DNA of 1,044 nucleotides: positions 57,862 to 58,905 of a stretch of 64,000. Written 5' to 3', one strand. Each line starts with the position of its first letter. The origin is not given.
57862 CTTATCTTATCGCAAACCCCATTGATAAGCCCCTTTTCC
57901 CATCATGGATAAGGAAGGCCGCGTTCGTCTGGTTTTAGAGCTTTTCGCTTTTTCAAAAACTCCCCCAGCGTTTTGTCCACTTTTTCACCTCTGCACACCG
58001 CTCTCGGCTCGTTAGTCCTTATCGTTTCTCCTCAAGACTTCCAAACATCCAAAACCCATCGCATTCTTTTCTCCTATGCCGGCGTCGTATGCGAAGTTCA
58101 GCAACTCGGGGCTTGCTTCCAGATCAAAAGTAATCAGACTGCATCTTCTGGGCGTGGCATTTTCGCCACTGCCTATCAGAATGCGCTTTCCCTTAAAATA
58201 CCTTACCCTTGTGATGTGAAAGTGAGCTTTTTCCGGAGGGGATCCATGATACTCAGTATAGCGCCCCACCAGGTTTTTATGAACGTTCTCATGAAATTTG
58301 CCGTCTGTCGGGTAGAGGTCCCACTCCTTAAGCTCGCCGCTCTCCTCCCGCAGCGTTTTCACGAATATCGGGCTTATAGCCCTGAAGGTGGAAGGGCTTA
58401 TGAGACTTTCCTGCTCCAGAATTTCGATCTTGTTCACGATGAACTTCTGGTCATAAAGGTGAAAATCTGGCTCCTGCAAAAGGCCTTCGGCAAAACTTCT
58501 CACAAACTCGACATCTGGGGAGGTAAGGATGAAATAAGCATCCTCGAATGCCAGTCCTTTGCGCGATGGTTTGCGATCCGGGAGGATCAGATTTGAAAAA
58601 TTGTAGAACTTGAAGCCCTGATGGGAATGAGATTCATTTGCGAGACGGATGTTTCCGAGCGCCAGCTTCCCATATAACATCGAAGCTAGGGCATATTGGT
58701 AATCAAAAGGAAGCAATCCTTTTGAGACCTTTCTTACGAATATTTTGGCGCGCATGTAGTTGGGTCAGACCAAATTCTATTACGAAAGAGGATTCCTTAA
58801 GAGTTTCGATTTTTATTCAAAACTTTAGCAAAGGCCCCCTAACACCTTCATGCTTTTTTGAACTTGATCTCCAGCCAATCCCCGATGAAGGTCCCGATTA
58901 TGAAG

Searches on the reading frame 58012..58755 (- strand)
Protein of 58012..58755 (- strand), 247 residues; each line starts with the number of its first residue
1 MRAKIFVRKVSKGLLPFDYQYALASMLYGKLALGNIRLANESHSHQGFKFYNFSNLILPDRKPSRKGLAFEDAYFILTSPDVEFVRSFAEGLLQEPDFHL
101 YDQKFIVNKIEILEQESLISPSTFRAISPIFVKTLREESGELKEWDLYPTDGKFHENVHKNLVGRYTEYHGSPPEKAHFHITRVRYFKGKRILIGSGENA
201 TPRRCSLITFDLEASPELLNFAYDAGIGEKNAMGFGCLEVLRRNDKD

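Call 8: search_protein_families(library=pfam, proteins=[window:58012-58755:-], max_evalue=0.01)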
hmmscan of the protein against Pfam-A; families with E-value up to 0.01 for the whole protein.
window:58012-58755:- (247 aa): 2 families
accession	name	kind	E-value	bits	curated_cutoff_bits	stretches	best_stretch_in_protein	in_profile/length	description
PF01881.21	Cas_Cas6_C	-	7.2e-29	101.6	23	1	122-240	11-125/125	CRISPR associated protein Cas6, C-terminal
PF21350.2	Cas6_I-A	-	5.2e-19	68.8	27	1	15-110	2-100/101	CRISPR-associated protein Cas6, N-terminal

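Call 9: search_protein_families(library=ncbifam, proteins=[window:58012-58755:-], max_evalue=0.01)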
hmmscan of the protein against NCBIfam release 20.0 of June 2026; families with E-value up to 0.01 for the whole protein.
window:58012-58755:- (247 aa): 1 family
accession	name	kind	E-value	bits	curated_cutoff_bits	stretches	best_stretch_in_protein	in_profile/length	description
TIGR01877.1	cas_cas6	equivalog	8.4e-44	150.4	58.65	1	42-239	2-200/200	CRISPR-associated endoribonuclease Cas6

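Call 41: search_protein_families(library=ncbifam, proteins=[L096:1009-2721:+, L096:2723-3775:+, L096:3778-4731:+, L096:4718-7228:+, L097:142-2700:+, L097:2693-3703:+, L097:5858-6283:+, L102:1710-3413:+, L102:3415-4563:+, L102:4605-5309:+], max_evalue=0.01)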
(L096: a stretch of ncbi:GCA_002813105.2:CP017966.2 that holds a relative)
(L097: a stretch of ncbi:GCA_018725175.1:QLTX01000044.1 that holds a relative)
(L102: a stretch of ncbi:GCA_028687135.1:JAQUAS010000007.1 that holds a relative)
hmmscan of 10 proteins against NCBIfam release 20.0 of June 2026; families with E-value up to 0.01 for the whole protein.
L096:1009-2721:+ (570 aa): 0 families

L096:2723-3775:+ (350 aa): 5 families
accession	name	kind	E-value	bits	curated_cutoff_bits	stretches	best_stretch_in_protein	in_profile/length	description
TIGR02585.1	cas_Cst2_DevR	exception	3.5e-23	82.2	72.75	2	177-323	150-303/321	type I-B CRISPR-associated protein Cas7/Cst2/DevR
TIGR01875.1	cas_MJ0381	subfamily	3.5e-20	72.1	67.3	2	10-104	5-123/240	DevR family CRISPR-associated autoregulator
TIGR03489.1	cas_csp1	equivalog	3.6e-10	39.7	340.65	2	27-121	18-121/292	type I-PGING CRISPR-associated protein Cas7/Csp1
TIGR02583.1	DevR_archaea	exception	0.00078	18.8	212.6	0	68-237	104-231/284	type I-A CRISPR-associated protein Cas7/Csa2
NF038384.1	zinc_YnfU_fam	subfamily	0.00095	18.7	36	1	121-159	16-48/52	YnfU family zinc-binding protein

L096:3778-4731:+ (317 aa): 5 families
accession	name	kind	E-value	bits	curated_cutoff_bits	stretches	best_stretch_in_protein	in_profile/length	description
TIGR01895.1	cas_Cas5t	exception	2.5e-07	30.5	96.7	1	1-241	1-133/217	type I-B CRISPR-associated protein Cas5b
TIGR02593.1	CRISPR_cas5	subfamily_domain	4e-07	29.7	17.8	1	4-46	2-43/43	CRISPR-associated protein Cas5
TIGR02592.1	cas_Cas5h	exception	6.2e-06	26.1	97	1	24-272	22-174/241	type I-B CRISPR-associated protein Cas5b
TIGR02586.1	cas5_cmx5_devS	exception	0.0031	17.2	111.5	1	6-46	3-42/183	type I-MYXAN CRISPR-associated protein Cas5/Cmx5/DevS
TIGR04527.1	mycoplas_twoTM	subfamily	0.0077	15.9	125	0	83-162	47-128/248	MG_279/MG_280 family protein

L096:4718-7228:+ (836 aa): 5 families
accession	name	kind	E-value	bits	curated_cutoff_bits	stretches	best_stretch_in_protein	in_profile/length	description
TIGR01587.1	cas3_core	equivalog_domain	3.8e-72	243.4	102.45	1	272-635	4-339/358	CRISPR-associated helicase Cas3'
NF007248.0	PRK09694.1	equivalog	4.9e-40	137.3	569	1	272-624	306-672/878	CRISPR-associated helicase/endonuclease Cas3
TIGR02621.3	cas3_GSU0051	exception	2.2e-21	76.4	400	1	389-615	159-374/854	type I-G CRISPR-associated helicase/endonuclease Cas3g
TIGR01596.1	cas3_HD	equivalog_domain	7.8e-13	48.9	43.45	1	40-207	21-177/178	CRISPR-associated endonuclease Cas3''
TIGR02562.1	cas3_yersinia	equivalog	0.0096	13.7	565.95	0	558-624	823-888/1110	type I-F CRISPR-associated helicase Cas3f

L097:142-2700:+ (852 aa): 0 families

L097:2693-3703:+ (336 aa): 1 family
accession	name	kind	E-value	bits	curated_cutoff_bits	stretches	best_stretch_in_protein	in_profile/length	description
TIGR03157.1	cas_Csc2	equivalog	4e-20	72.3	38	1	50-282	27-260/282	type I-D CRISPR-associated protein Cas7/Csc2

L097:5858-6283:+ (141 aa): 0 families

L102:1710-3413:+ (567 aa): 0 families

L102:3415-4563:+ (382 aa): 2 families
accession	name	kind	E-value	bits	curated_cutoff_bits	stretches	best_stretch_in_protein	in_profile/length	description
TIGR02585.1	cas_Cst2_DevR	exception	9e-36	123.5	72.75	2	25-119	5-94/321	type I-B CRISPR-associated protein Cas7/Cst2/DevR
TIGR01875.1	cas_MJ0381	subfamily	1.1e-20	73.8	67.3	1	49-284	32-232/240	DevR family CRISPR-associated autoregulator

L102:4605-5309:+ (234 aa): 2 families
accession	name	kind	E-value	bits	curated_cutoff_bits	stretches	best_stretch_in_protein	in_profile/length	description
TIGR01895.1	cas_Cas5t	exception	9.5e-15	54.8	96.7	1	3-150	2-144/217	type I-B CRISPR-associated protein Cas5b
TIGR02593.1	CRISPR_cas5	subfamily_domain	0.0001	22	17.8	1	8-47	5-43/43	CRISPR-associated protein Cas5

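Call 50: search_protein_families(library=pfam, proteins=[L096:48-419:+, L096:412-744:+, L096:7420-7989:+, L096:8125-8415:+, L099:1026-1463:+, L097:142-2700:+, L097:5858-6283:+, L096:1009-2721:+, L102:1710-3413:+], max_evalue=0.05)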
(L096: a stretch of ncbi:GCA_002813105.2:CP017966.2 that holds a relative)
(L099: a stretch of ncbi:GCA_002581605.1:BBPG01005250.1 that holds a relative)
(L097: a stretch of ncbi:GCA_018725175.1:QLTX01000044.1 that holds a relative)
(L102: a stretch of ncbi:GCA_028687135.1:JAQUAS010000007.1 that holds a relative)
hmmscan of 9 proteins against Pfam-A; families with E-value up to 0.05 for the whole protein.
L096:48-419:+ (123 aa): 0 families

L096:412-744:+ (110 aa): 1 family
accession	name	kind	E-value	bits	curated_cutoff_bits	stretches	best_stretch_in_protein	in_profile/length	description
PF05168.19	HEPN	-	0.012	16.2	22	1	7-104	11-112/117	HEPN domain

L096:7420-7989:+ (189 aa): 7 families
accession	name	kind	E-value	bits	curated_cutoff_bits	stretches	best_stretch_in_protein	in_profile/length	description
PF18765.7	Polbeta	-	2.9e-10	40.6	26.9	1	92-179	3-85/93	Polymerase beta, Nucleotidyltransferase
PF01909.29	NTP_transf_2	-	3.2e-09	37.5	21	1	92-181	4-92/93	Nucleotidyltransferase domain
PF12840.13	HTH_20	-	0.0011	19.3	27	1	6-56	1-49/51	Helix-turn-helix domain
PF25212.1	HVO_A0114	-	0.002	18.3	27.6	1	27-66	38-77/84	HVO_A0114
PF24033.1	DUF7342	-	0.0084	16.5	31.6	1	36-81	28-73/150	Family of unknown function (DUF7342)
PF13730.12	HTH_36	-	0.044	14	25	0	28-55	28-55/55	Helix-turn-helix domain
PF07381.18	EarA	-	0.047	14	22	0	2-43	2-43/90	EarA-like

L096:8125-8415:+ (96 aa): 2 families
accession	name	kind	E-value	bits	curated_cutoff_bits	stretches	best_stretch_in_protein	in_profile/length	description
PF05168.19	HEPN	-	9e-05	23.1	22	1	2-88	31-116/117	HEPN domain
PF18726.6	HEPN_SAV_6107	-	0.014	16.4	27.2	1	3-86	15-97/98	SAV_6107-like HEPN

L099:1026-1463:+ (145 aa): 2 families
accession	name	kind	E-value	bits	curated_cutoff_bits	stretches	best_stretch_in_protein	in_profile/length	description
PF05168.19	HEPN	-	2.4e-08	34.6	22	1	26-137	5-116/117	HEPN domain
PF18726.6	HEPN_SAV_6107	-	0.01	16.8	27.2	1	48-135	11-97/98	SAV_6107-like HEPN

L097:142-2700:+ (852 aa): 0 families

L097:5858-6283:+ (141 aa): 0 families

L096:1009-2721:+ (570 aa): 0 families

L102:1710-3413:+ (567 aa): 1 family
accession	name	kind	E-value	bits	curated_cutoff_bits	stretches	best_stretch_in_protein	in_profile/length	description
PF09706.15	Cas_CXXC_CXXC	-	0.026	15.1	21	0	135-175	28-68/69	CRISPR-associated protein (Cas_CXXC_CXXC)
